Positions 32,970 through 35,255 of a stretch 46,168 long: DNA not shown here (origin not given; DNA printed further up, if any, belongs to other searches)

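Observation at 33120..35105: Partnerless HerA/FtsK-clade ATPase inserted between ylxM and ffh in the SRP operon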

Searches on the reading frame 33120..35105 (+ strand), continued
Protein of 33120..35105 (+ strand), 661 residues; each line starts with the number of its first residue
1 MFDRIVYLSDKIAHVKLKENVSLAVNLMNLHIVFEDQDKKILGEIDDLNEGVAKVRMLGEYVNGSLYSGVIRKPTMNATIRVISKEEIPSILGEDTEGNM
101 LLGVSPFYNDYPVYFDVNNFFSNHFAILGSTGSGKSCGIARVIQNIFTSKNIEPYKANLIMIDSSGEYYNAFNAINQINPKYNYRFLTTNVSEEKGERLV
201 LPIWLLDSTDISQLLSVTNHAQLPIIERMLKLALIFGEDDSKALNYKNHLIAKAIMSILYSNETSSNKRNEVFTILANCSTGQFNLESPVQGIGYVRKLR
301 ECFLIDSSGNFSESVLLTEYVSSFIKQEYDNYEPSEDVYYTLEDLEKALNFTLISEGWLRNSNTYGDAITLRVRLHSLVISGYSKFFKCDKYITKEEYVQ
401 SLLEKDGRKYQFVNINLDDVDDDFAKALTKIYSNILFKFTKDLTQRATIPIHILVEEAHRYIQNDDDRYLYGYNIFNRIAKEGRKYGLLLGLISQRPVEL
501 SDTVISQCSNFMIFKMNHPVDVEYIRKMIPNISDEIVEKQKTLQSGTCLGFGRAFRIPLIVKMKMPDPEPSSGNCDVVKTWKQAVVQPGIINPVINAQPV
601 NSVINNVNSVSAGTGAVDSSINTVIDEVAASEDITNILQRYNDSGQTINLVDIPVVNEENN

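Call 54: fold_search(model_id=the predicted structure, library=pdb)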
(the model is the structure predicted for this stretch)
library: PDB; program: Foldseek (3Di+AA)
matches with E <= 10: 1321; with E <= 0.001: 273
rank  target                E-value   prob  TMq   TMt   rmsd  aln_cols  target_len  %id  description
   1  9c1m_M                7.3e-31  1.00  0.59  0.66   9.0       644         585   21  HerA-DUF assembly 1 (released 2025-06-04)
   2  8xau_E                2.6e-30  1.00  0.58  0.68   7.7       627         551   22  Cryo-EM structure of HerA (released 2024-06-05)
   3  8yhx_A                3.4e-30  1.00  0.66  0.76   4.9       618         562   20  Cryo-EM structure of the trimeric HerA (released 2024-11-06)
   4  8xav_A                4.7e-30  1.00  0.58  0.67   7.8       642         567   20  Cryo-EM structure of an anti-phage defense complex (released 2024-06-05)
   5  9c1n_R                3.9e-29  1.00  0.52  0.59  11.2       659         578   21  HerA-DUF4297 assembly 2 (released 2025-06-04)
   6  8xav_E                1.9e-28  1.00  0.52  0.60  11.0       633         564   22  Cryo-EM structure of an anti-phage defense complex (released 2024-06-05)
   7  8xaw_D                2.0e-28  1.00  0.56  0.65  10.0       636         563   21  Cryo-EM structure of an anti-phage defense complex bound to AMPPNP and DNA at state 1 (released 2024-06-05)
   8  8xau_A                3.1e-28  1.00  0.55  0.63  10.6       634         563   22  Cryo-EM structure of HerA (released 2024-06-05)
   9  8zit_Q                2.0e-27  1.00  0.54  0.60  10.1       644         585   19  DUF4297-HerA complex with DNA and ATPgamaS (released 2025-03-12)
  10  8xau_F                2.1e-27  1.00  0.52  0.64  10.2       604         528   22  Cryo-EM structure of HerA (released 2024-06-05)
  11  8wld_M                2.5e-27  1.00  0.60  0.59   9.9       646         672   18  Cryo-EM structure of SIR2/HerA antiphage complex (released 2024-09-11)
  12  8zis_C                3.4e-27  1.00  0.56  0.64   9.9       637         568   19  HerA Hexamer (released 2025-03-12)
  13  9c1m_Q                5.6e-27  1.00  0.52  0.59   9.8       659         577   22  HerA-DUF assembly 1 (released 2025-06-04)
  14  8zis_B                6.3e-27  1.00  0.58  0.66   9.4       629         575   20  HerA Hexamer (released 2025-03-12)
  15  8ziq_O                6.3e-27  1.00  0.55  0.63   9.9       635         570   20  HerA-DUF4297 complex with DNA (released 2025-03-12)
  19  8wld_L                1.3e-26  1.00  0.58  0.57  10.3       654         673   18  Cryo-EM structure of SIR2/HerA antiphage complex (released 2024-09-11)
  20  8wld_D                2.9e-26  1.00  0.56  0.56  11.2       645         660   18  Cryo-EM structure of SIR2/HerA antiphage complex (released 2024-09-11)
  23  8sub_M                4.2e-26  1.00  0.57  0.64   6.7       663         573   17  E. coli SIR2-HerA complex (dodecamer SIR2 pentamer HerA) (released 2023-12-27)
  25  8sub_P                8.6e-26  1.00  0.55  0.64   7.0       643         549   18  E. coli SIR2-HerA complex (dodecamer SIR2 pentamer HerA) (released 2023-12-27)
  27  8wld_N                1.5e-25  1.00  0.55  0.59   9.7       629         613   17  Cryo-EM structure of SIR2/HerA antiphage complex (released 2024-09-11)
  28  8sub_N                1.5e-25  1.00  0.56  0.63   7.8       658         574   17  E. coli SIR2-HerA complex (dodecamer SIR2 pentamer HerA) (released 2023-12-27)
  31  8wld_A                2.0e-25  1.00  0.55  0.74   8.5       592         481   17  Cryo-EM structure of SIR2/HerA antiphage complex (released 2024-09-11)
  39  8sub_Q                6.9e-25  1.00  0.57  0.67   7.2       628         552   19  E. coli SIR2-HerA complex (dodecamer SIR2 pentamer HerA) (released 2023-12-27)
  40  8sub_O                9.5e-25  1.00  0.58  0.65   7.4       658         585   17  E. coli SIR2-HerA complex (dodecamer SIR2 pentamer HerA) (released 2023-12-27)
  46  4d2i_A                5.8e-24  1.00  0.49  0.67   8.4       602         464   19  Crystal structure of the HerA hexameric DNA translocase from Sulfolobus solfataricus bound to AMP-PNP (released 2014-12-03)
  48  4d2i_B                7.6e-24  1.00  0.49  0.68   7.7       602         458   18  Crystal structure of the HerA hexameric DNA translocase from Sulfolobus solfataricus bound to AMP-PNP (released 2014-12-03)
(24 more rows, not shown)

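Call 57: list_cluster_members(proteins=[P0110, P0043, P0002, P0127, P0130, P0128, P0129])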
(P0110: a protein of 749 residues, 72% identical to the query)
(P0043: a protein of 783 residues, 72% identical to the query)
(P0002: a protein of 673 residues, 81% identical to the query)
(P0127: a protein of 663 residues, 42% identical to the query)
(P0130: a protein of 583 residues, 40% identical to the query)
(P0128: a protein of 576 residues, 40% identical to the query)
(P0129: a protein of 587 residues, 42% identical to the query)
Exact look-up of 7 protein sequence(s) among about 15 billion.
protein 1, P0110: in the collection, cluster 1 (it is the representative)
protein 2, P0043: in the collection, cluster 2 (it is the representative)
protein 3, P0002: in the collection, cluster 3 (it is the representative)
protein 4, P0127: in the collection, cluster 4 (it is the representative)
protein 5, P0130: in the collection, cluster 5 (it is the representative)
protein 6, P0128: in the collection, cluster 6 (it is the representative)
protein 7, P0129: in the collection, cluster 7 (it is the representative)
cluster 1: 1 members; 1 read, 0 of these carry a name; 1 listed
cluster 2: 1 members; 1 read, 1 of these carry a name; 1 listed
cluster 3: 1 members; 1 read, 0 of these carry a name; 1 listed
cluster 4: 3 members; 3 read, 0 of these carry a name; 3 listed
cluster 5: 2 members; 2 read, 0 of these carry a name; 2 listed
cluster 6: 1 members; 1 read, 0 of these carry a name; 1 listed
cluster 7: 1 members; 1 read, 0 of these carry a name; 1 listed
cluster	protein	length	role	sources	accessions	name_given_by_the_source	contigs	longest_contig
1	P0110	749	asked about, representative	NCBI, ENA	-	-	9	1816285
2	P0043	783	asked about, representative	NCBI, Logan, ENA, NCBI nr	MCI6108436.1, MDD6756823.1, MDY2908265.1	MAG: DUF87 domain-containing protein [bacterium] | DUF87 domain-containing protein [Mycoplasmatota bacterium]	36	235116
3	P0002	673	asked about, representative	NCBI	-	-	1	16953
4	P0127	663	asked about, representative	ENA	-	-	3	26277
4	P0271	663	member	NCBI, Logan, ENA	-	-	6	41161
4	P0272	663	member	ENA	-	-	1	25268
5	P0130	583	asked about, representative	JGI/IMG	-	-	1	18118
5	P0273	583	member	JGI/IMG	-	-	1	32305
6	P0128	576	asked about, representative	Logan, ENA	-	-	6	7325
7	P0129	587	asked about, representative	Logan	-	-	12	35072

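Call 58: search_protein_families(library=ncbifam, proteins=[L049:106-774:+, L045:2885-4279:+, L045:4331-5398:+, L044:2474-2989:+, L044:1-531:+, L058:595-1395:-, L059:4769-6817:+, L060:2558-2959:+], max_evalue=0.001)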
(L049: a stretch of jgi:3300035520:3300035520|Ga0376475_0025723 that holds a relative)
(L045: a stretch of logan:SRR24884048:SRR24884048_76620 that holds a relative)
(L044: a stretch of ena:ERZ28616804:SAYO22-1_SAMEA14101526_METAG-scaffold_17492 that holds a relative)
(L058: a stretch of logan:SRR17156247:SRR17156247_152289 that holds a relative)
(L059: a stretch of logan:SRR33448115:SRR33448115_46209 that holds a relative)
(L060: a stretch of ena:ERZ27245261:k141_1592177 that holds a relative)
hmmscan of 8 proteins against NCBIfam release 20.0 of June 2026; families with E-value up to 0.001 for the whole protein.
L049:106-774:+ (222 aa): 15 families
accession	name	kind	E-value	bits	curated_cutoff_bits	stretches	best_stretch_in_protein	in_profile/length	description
TIGR01007.1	eps_fam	subfamily_domain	3e-54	183.6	108.05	1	18-220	2-203/204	polysaccharide biosynthesis tyrosine autokinase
NF008568.0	PRK11519.1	equivalog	4e-51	174.1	1068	1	5-221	496-711/720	tyrosine-protein kinase Wzc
NF007350.0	PRK09841.1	equivalog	5.7e-42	143.7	1248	1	9-221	505-715/726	tyrosine-protein kinase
TIGR03018.1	pepcterm_TyrKin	hypoth_equivalog_domain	4.6e-38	130.6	230.65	1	5-207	1-207/207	XrtA-associated tyrosine autokinase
TIGR03029.1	EpsG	equivalog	2.1e-35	122.2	313.8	1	3-207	71-273/274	chain length determinant protein tyrosine kinase EpsG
TIGR01005.1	eps_transp_fam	subfamily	3.3e-30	104.9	411.7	1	6-210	517-719/754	exopolysaccharide transport protein family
TIGR01969.1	minD_arch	subfamily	9.3e-14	51.2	201.75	1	37-211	2-172/251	cell division ATPase MinD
TIGR01968.1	minD_bact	equivalog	7.8e-12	45.1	212.9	1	36-154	2-119/261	septum site-determining protein MinD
NF008079.0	PRK10818.1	equivalog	5.6e-07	29.2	508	1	36-177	3-143/270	septum site-determining protein MinD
NF041136.1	MrpORP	equivalog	1.1e-05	25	450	1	36-89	6-59/365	iron-sulfur cluster carrier protein MrpORP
TIGR03371.1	cellulose_yhjQ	equivalog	1.2e-05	25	157.85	1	36-121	2-85/246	cellulose biosynthesis protein BcsQ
NF008669.0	PRK11670.1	equivalog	1.6e-05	24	348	1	15-93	87-165/369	iron-sulfur cluster carrier protein ApbC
TIGR02016.1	BchX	equivalog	7.9e-05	22.1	331.2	1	47-104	11-63/296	chlorophyllide a reductase iron protein subunit X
NF033200.1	F430_CfbC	exception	0.00011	21.6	402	0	48-77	12-41/260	Ni-sirohydrochlorin a,c-diamide reductive cyclase ATP-dependent reductase subunit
NF041546.1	ParA_partition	equivalog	0.00016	21.3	180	0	48-75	12-39/203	ParA family partition ATPase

L045:2885-4279:+ (464 aa): 0 families

L045:4331-5398:+ (355 aa): 2 families
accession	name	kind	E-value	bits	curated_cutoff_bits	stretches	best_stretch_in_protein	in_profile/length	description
NF007686.0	PRK10361.1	equivalog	9.6e-12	44.3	810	1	111-343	183-418/475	DNA recombination protein RmuC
NF047515.1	SpiroCoCo_C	equivalog_domain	8.1e-06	25.2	125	0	49-123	34-106/313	SpiroCoCo family coiled-coil protein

L044:2474-2989:+ (171 aa): 0 families

L044:1-531:+ (176 aa): 11 families
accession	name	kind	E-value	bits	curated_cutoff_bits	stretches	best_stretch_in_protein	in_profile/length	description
TIGR03597.1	GTPase_YqeH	equivalog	6.6e-37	127.5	297.4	2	1-136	158-295/361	ribosome biogenesis GTPase YqeH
TIGR03596.1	GTPase_YlqF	equivalog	5.1e-09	35.9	208.2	1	2-88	122-199/276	ribosome biogenesis GTPase YlqF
TIGR03594.1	GTPase_EngA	equivalog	2e-08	33.7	306.7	1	3-75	180-250/432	ribosome biogenesis GTPase Der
TIGR00231.1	small_GTP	domain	3.8e-07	30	42.5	1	1-66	6-71/164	GTP-binding protein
TIGR00436.1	era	equivalog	5.3e-07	29.3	116.25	1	2-122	4-120/270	GTPase Era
NF000908.1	PRK00089.1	equivalog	2.8e-06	26.8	237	1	1-62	6-65/291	GTPase Era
NF008956.1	PRK12299.1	equivalog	4e-06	26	300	1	3-76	163-234/327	GTPase ObgE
TIGR03918.1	GTP_HydF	equivalog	1.2e-05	24.4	325.55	1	3-66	12-74/392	[FeFe] hydrogenase H-cluster maturation GTPase HydF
TIGR02729.1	Obg_CgtA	equivalog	3.5e-05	23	280.25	1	3-76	162-233/329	Obg family GTPase CgtA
TIGR03156.1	GTP_HflX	equivalog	7.1e-05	21.9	216.75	1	2-61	193-250/351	GTPase HflX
TIGR03598.1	GTPase_YsxC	equivalog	0.00011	21.9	124.45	1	3-57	23-73/186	ribosome biogenesis GTP-binding protein YihA/YsxC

L058:595-1395:- (266 aa): 0 families

L059:4769-6817:+ (682 aa): 1 family
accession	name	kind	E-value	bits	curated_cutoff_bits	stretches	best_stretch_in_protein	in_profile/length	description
NF045980.1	MAG6410_fam_LP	equivalog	0.00017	20.2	450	1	293-414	164-281/622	MAG6410 family transglutaminase-related lipoprotein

L060:2558-2959:+ (133 aa): 0 families

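Call 65: find_encoding_contigs(protein=P0137, flank=6000, max_places=3)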
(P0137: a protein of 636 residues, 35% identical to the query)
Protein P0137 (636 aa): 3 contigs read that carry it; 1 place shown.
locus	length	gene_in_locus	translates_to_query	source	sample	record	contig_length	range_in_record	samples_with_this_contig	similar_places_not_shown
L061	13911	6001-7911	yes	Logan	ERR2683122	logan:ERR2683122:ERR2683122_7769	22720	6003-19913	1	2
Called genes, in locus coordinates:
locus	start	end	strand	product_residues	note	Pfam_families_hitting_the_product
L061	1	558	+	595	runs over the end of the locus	PF00239:Resolvase, PF07508:Recombinase, PF13408:Zn_ribbon_recom (weak)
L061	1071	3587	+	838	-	PF00145:DNA_methylase, PF07669:Eco57I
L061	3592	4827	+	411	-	-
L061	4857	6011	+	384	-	PF13289:SIR2_2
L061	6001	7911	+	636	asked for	PF01935:DUF87, PF10412:TrwB_AAD_bind (faint)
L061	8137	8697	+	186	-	PF13302:Acetyltransf_3, PF00583:Acetyltransf_1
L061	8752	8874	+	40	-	-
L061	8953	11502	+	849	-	PF09565:RE_NgoFVII (faint), PF13091:PLDc_2, PF00270:DEAD (weak), PF04851:ResIII, PF18766:SWI2_SNF2, PF00271:Helicase_C, PF26350:DUF8090, PF11907:DUF3427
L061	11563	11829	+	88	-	PF11907:DUF3427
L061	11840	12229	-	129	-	PF00293:NUDIX, PF14815:NUDIX_4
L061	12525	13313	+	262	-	-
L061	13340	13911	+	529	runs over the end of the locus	PF00501:AMP-binding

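Call 69: search_dna_similar(query=window:33120-34880:+, collection=plasmids, mode=protein, max_rows=8)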
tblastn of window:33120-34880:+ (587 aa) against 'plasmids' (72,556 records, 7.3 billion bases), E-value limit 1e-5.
Records with a match: 614; places in all: 639; records where one place covers at least 80% of the query: 109.
Best place of each record, by identity: <60% 614.
By first word of the organism name: Klebsiella 136; Citrobacter 71; Escherichia 65; Enterobacter 55; Listeria 54; Serratia 19; Salmonella 14; Enterococcus 11; Bradyrhizobium 11; Acinetobacter 11; and 78 more.
By predicted mobility (MOB-suite, as given by PLSDB): conjugative 267; mobilizable 223; non-mobilizable 124.
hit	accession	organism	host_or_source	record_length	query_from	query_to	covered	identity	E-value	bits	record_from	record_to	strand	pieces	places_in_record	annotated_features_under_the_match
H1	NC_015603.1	Lactobacillus kefiranofaciens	-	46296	31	581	94%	32.0%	4e-86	300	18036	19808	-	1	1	ATP-binding protein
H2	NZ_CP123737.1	Lactobacillus kefiranofaciens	Tibetan kefir grain,mixed culture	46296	31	581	94%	32.0%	4e-86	300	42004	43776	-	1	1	ATP-binding protein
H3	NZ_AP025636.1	Enterococcus innesii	-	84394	52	581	90%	32.5%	6e-87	302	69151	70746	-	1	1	ATP-binding protein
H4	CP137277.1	Listeria monocytogenes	fungus products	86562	52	581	90%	31.4%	2e-72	300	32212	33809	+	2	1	DUF87 domain-containing protein | hypothetical protein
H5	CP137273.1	Listeria monocytogenes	fungus products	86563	52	581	90%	31.4%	2e-72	300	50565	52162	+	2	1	DUF87 domain-containing protein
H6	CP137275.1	Listeria monocytogenes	fungus products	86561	52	581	89%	31.6%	2e-70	293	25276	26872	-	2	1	DUF87 domain-containing protein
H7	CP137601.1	Listeria monocytogenes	fungus products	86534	52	581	89%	31.6%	2e-70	293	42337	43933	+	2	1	DUF87 domain-containing protein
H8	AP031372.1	Enterococcus casseliflavus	-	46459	52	581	90%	31.2%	3e-80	283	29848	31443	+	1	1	hypothetical protein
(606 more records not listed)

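Call 70: search_dna_similar(query=window:33120-34880:+, collection=phages, mode=protein, max_rows=8)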
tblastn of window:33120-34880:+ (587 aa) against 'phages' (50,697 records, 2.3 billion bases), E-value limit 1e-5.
Records with a match: 2; places in all: 2; records where one place covers at least 80% of the query: 1.
Best place of each record, by identity: <60% 2.
By first word of the organism name: Bacteriophage 1; Blautia 1.
By host as written in the record: - 1; Blautia coccoides 1.
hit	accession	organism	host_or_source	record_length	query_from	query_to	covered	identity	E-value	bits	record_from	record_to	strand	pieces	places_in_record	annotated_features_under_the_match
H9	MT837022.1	Bacteriophage sp.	human fecal samples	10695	69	584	88%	20.9%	1e-16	90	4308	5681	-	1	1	record has no annotation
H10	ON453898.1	Blautia phage Montmirail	Blautia coccoides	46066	396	583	32%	29.9%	2e-18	96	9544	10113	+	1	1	terminase large subunit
